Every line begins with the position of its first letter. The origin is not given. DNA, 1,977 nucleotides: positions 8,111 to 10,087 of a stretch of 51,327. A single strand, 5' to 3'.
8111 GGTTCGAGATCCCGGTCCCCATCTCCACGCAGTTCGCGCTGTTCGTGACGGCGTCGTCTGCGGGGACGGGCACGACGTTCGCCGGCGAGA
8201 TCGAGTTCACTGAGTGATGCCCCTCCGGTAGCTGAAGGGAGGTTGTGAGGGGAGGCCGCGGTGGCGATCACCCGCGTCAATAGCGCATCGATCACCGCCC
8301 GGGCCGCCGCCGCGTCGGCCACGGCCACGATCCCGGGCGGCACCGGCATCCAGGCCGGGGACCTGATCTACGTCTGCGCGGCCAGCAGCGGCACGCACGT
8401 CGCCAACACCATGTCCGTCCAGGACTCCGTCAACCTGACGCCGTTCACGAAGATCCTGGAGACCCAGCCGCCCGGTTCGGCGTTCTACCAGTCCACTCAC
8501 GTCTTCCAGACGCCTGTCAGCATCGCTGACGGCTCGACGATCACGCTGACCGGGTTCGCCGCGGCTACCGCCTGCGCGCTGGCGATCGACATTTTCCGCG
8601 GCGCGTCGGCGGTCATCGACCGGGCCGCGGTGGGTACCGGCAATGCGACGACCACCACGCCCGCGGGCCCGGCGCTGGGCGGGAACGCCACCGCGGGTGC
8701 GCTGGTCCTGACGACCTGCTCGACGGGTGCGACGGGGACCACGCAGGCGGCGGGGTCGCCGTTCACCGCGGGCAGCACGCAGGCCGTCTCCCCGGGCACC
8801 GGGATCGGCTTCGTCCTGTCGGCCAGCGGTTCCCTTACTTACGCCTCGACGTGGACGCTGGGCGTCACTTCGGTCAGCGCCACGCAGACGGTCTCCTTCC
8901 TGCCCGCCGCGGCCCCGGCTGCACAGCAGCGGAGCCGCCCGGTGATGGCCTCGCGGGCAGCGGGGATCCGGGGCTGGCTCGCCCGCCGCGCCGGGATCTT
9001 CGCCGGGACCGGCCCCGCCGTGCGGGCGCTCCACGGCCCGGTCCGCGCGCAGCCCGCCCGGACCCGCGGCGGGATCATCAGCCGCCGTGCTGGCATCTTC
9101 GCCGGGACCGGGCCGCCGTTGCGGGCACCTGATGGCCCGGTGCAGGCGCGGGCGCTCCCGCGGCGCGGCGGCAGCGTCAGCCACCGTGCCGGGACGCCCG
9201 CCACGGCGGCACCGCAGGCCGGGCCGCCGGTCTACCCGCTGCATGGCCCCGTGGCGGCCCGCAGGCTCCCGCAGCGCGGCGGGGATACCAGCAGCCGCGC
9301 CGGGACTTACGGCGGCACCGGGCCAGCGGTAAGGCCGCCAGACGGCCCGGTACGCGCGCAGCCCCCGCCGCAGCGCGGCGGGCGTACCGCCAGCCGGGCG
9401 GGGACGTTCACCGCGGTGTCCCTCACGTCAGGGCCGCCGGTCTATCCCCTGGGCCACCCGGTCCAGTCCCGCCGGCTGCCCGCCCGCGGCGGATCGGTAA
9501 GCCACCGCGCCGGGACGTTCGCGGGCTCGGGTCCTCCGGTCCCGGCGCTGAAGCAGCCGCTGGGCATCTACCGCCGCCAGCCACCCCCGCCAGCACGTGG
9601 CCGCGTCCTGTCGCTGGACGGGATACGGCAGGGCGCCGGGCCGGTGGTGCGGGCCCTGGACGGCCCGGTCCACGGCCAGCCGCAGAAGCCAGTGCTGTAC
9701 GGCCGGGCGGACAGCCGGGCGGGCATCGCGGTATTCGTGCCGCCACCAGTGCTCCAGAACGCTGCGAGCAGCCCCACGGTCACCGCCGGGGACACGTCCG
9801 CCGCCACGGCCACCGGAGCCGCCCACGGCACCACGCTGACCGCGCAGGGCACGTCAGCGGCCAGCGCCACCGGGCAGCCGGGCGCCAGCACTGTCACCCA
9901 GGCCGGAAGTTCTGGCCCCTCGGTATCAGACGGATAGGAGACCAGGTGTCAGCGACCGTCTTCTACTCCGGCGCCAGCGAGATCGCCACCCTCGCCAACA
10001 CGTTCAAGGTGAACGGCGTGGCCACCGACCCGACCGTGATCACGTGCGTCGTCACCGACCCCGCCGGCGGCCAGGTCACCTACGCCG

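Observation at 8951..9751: Arg-rich 33-38-aa tandem-repeat array in a 558-aa head/neck-region protein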

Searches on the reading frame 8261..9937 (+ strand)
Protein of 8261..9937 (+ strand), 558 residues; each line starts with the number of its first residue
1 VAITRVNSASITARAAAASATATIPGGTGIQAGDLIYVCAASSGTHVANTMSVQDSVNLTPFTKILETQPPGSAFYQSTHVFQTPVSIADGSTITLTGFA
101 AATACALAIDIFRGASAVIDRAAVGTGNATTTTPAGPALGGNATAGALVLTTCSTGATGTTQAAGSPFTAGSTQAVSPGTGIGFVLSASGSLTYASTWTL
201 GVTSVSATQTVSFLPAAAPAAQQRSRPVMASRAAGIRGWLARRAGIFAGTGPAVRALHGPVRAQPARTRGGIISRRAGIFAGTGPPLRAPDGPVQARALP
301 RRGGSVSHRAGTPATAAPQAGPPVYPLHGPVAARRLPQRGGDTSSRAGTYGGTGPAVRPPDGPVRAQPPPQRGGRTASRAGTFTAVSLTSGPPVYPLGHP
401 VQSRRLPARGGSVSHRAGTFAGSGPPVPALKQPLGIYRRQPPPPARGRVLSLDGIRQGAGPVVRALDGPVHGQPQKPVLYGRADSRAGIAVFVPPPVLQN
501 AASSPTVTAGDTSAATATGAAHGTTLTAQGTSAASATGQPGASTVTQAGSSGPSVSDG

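Call 5: search_dna_similar(query=window:8261-9937:+, collection=phages, mode=protein, max_rows=40)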
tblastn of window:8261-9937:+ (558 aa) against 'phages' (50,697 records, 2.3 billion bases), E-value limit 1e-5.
No match.

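Call 7: search_protein_families(library=pfam, proteins=[window:8261-9937:+], max_evalue=0.01)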
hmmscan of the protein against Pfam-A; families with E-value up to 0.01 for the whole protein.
window:8261-9937:+ (558 aa): 0 families

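Call 8: search_protein_families(library=phrogs, proteins=[window:8261-9937:+], max_evalue=0.01)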
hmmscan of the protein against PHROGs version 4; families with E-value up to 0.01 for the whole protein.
window:8261-9937:+ (558 aa): 0 families

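Call 9: find_homologous_proteins(query=window:8261-9937:+, max_evalue=0.001)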
Query window:8261-9937:+ (558 aa): 47 proteins with E <= 0.001 among 8000 candidates.
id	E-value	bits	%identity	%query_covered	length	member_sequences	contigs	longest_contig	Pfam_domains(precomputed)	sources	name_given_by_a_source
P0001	6.5e-142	493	47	57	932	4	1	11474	-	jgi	-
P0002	2.0e-133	465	63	60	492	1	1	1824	-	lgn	-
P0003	2.8e-105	372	62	42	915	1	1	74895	-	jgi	jgi:hypothetical protein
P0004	7.2e-100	354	49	52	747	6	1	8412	-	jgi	jgi:hypothetical protein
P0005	3.2e-99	352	53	47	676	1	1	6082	-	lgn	-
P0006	2.9e-95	339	49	60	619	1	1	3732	-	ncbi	-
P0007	4.6e-93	331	57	58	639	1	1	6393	-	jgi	jgi:hypothetical protein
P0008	1.6e-90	323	50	53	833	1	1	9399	-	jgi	jgi:hypothetical protein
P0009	1.7e-85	306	52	73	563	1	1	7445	-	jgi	jgi:hypothetical protein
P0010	1.5e-84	303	45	50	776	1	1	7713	-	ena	-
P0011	3.9e-76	276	46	53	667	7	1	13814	-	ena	-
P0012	9.0e-73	264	52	44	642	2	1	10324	-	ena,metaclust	metaclust:\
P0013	1.2e-70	257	53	56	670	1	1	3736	-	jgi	jgi:hypothetical protein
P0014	1.3e-70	257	45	44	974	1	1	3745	-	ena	-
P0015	3.5e-69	253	48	56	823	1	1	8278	-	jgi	-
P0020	4.4e-58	216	54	41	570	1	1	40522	-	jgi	jgi:hypothetical protein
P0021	2.2e-57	214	52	49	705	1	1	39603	-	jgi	jgi:hypothetical protein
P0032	1.0e-43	169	52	38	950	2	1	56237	-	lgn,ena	-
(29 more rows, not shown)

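Call 12: find_encoding_contigs(protein=P0003, flank=10000, max_places=2)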
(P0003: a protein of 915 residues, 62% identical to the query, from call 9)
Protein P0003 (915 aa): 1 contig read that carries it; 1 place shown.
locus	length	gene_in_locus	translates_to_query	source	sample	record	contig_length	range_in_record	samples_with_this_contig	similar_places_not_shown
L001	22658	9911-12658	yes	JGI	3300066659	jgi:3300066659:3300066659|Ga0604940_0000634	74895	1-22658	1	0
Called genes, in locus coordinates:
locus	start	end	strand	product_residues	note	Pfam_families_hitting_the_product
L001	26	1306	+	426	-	PF04860:Phage_portal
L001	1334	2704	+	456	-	PF04586:Peptidase_S78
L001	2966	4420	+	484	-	-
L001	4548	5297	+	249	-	PF02945:Endonuclease_7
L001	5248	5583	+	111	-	-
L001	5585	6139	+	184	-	-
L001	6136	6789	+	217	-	-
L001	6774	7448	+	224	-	-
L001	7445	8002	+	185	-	PF13578:Methyltransf_24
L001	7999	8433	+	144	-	-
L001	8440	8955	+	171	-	-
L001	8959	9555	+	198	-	-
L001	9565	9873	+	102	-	-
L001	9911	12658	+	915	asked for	-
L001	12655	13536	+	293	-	-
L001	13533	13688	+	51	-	-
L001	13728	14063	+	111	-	-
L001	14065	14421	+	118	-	-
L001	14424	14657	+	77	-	-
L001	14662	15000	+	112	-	-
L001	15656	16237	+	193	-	-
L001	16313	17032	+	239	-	-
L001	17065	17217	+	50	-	-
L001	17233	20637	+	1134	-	-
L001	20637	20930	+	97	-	-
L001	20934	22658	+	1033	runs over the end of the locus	-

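Call 13: find_encoding_contigs(protein=P0020, flank=10000, max_places=2)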
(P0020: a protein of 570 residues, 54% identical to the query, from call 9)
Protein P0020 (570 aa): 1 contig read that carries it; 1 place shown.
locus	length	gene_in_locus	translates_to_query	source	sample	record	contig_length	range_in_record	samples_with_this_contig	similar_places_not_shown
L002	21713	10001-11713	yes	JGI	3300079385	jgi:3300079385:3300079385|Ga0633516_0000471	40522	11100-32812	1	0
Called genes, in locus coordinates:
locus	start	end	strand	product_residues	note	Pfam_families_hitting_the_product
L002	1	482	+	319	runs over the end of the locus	-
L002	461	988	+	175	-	-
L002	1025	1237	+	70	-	-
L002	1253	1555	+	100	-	-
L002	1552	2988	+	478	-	PF04860:Phage_portal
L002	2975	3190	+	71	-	-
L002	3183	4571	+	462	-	PF04586:Peptidase_S78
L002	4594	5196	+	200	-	-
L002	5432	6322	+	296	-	PF05065:Phage_capsid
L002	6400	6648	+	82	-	-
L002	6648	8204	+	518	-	PF13578:Methyltransf_24, PF13692:Glyco_trans_1_4, PF00534:Glycos_transf_1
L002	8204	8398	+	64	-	-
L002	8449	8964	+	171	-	-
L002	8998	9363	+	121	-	-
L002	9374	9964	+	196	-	-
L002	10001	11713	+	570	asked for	-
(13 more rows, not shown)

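Call 14: find_encoding_contigs(protein=P0021, flank=10000, max_places=2)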
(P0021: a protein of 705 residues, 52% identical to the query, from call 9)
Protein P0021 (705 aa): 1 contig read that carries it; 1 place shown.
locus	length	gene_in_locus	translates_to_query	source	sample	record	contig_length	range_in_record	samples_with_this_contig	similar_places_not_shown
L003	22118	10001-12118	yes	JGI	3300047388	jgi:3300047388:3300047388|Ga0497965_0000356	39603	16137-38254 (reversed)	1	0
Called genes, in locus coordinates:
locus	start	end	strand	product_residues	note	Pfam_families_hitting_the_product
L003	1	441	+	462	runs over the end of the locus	PF05876:GpA_ATPase (weak)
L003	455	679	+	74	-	-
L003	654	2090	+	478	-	PF04860:Phage_portal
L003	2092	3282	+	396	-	PF20223:DUF6582, PF04586:Peptidase_S78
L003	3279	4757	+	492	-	PF05065:Phage_capsid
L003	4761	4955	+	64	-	PF23493:CysS_C (weak)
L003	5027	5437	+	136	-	-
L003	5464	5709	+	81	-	-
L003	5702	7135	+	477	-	PF00535:Glycos_transf_2 (faint)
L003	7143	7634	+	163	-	PF13489:Methyltransf_23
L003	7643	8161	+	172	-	-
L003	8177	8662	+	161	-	-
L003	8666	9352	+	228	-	-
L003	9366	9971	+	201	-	-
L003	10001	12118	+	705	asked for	-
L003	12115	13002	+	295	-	-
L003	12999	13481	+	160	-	-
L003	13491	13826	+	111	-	-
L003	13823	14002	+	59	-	-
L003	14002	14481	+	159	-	PF25595:Phage_TTP_16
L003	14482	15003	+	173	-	-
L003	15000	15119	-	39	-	-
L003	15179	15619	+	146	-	PF06222:Phage_TAC_1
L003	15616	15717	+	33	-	-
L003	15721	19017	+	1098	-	PF00877:NLPC_P60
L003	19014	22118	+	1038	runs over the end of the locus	-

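Call 21: search_protein_families(library=pfam, alignment_id=A2, max_evalue=0.01)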
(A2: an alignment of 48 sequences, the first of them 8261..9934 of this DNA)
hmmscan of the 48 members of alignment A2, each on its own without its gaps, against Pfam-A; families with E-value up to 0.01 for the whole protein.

A. member 1, window:8261-9934:+ (558 aa): 0 families

B. families by the number of members that match (of 48 scanned): 5 families
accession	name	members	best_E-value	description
PF05345.18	He_PIG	1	2.6e-19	Putative Ig domain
PF13313.11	DUF4082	1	9.9e-09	Domain of unknown function (DUF4082)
PF17963.7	Big_9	1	7.1e-05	Bacterial Ig domain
PF14462.11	Prok-E2_E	1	0.0042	Prokaryotic E2 family E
PF11893.13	DUF3413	1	0.0074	Domain of unknown function (DUF3413)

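Call 22: search_protein_representatives(protein=window:8261-9934:+)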
Query: 558 residues. Proteins with E-value up to 0.001 (for the whole library): 118; up to 1e-10: 109; up to 1e-30: 47. The best 118 are listed.
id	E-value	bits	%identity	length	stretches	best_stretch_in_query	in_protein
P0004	2.3e-100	353.9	43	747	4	276-553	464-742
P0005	1.0e-99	351.7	55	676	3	269-525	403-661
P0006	9.3e-96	338.6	48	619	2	333-535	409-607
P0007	1.5e-93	331.4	60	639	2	243-546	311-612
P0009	5.5e-86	306.4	52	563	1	87-543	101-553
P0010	4.8e-85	303.3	47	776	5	240-450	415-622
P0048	4.6e-79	283.6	39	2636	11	15-488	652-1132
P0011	1.2e-76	275.5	52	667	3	276-434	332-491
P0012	2.9e-73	264.4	47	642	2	316-539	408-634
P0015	1.1e-69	252.6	45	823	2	320-535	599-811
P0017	5.9e-67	243.6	47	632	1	101-534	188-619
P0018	4.1e-62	227.6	50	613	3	317-544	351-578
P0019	2.8e-60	221.5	59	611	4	370-541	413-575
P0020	1.4e-58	215.9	49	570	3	320-452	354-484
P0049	5.6e-58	214.0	51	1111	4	269-533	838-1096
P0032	3.3e-44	168.5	53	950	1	1-232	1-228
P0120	1.0e-11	61.3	40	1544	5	236-410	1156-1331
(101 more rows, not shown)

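Call 25: find_encoding_contigs(protein=P0032, flank=8000, max_places=1)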
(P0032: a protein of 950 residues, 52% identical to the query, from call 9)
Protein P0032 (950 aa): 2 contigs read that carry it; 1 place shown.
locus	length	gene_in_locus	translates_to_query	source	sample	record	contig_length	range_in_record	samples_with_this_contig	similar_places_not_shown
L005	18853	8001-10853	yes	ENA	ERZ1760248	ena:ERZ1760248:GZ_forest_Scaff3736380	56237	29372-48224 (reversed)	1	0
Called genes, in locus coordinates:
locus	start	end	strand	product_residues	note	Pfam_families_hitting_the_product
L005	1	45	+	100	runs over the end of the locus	-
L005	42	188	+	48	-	-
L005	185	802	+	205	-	PF00535:Glycos_transf_2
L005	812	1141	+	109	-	-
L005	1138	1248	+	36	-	-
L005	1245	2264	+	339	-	PF13692:Glyco_trans_1_4 (weak), PF00534:Glycos_transf_1 (weak)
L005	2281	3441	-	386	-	PF00150:Cellulase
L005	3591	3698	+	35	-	-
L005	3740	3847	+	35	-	-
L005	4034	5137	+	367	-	PF01370:Epimerase, PF16363:GDP_Man_Dehyd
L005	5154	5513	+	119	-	-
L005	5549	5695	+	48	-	-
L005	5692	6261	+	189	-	-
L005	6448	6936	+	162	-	-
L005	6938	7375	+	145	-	-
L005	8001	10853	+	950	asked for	-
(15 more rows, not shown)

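Call 52: search_protein_families(library=ncbifam, proteins=[window:8261-9934:+], max_evalue=1)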
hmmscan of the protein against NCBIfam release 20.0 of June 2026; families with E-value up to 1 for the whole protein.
window:8261-9934:+ (558 aa): 0 families

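Call 85: search_protein_families(library=pfam, proteins=[P0048, P0120], max_evalue=0.01)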
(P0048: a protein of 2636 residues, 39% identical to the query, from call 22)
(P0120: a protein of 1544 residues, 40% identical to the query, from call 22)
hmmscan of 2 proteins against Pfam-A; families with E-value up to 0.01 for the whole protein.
P0048 (2636 aa): 0 families

P0120 (1544 aa): 1 family
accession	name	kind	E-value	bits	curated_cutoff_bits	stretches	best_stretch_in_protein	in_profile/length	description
PF12138.14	Spherulin4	-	5.1e-23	82.3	30.2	1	818-1045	5-229/239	Spherulation-specific family 4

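Call 107: search_protein_families(library=padloc, proteins=[window:8261-9934:+], max_evalue=0.01)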
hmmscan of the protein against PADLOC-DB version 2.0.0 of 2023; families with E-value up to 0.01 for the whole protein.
window:8261-9934:+ (558 aa): 0 families

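Call 110: search_protein_families(library=pfam, proteins=[P0002, P0004], max_evalue=0.1)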
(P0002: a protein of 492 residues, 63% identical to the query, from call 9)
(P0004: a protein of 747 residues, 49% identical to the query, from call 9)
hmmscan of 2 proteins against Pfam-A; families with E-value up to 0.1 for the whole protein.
P0002 (492 aa): 0 families

P0004 (747 aa): 0 families

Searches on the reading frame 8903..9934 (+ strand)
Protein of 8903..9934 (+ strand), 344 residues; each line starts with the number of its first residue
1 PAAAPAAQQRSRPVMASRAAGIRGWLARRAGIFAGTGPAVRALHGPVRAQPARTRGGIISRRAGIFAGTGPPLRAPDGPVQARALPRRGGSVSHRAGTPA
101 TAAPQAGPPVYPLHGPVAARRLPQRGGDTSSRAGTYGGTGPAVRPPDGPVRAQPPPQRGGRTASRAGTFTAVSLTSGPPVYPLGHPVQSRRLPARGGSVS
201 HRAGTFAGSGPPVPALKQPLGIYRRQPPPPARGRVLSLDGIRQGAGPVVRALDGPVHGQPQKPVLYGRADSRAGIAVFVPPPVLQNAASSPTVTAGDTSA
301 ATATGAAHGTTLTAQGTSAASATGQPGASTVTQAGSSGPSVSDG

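Call 33: search_solved_structures(query=A4, max_evalue=1)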
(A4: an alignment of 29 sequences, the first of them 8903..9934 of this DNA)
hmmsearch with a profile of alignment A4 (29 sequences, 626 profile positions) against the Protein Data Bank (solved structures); distinct sequences matched with E-value up to 1: 0.

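Call 39: predict_structure(alignment_id=A4)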
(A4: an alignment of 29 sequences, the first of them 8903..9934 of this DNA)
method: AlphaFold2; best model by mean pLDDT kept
length: 344 residues; sequences in the alignment: 29
mean_pLDDT: 48.3   pTM: 0.16
mean pLDDT of the five models: 48.3, 42.6, 42.1, 38.2, 33.8
residues with pLDDT >= 90: 0; 70-90: 8; 50-70: 117; < 50: 219
segments of 3 or more residues with pLDDT < 50: 1-3, 6-9, 13-36, 46-69, 80-84, 86-88, 90-104, 118-121, 125-139, 156-176, 197-208, 240-244, 267-276, 284-344
pLDDT, mean of each block of 10 residues (from residue 1): 47 46 41 47 50 43 43 56 46 40 51 52 44 40 57 48 39 47 55 52 47 65 61 51 55 64 57 52 52 41 38 39 41 39 43
secondary structure: DSSP gave nothing for this model
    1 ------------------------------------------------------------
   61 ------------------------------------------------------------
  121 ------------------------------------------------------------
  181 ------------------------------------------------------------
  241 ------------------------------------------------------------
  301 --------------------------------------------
elements in order:

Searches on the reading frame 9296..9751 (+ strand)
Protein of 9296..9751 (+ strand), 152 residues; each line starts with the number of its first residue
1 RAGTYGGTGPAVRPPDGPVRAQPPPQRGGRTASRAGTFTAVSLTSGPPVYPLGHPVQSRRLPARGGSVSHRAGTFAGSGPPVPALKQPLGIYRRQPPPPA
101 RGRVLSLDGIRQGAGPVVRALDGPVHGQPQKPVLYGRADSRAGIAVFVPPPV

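Call 62: find_related_loci(query=window:9296-9751:+, collection=genome_contigs, flank=10000)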
Query window:9296-9751:+ (152 aa) in genome_contigs; peptide patterns used: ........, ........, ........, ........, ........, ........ (x = any residue, [..] = any of these).
600 stretches matched a pattern, but none encodes a relative of the query by tblastn (E <= 1e-3).

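Call 91: find_related_loci(query=window:9296-9751:+, collection=viral_contigs, flank=10000)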
Query window:9296-9751:+ (152 aa) in viral_contigs; peptide patterns used: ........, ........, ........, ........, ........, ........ (x = any residue, [..] = any of these).
40 stretches matched a pattern, but none encodes a relative of the query by tblastn (E <= 1e-3).
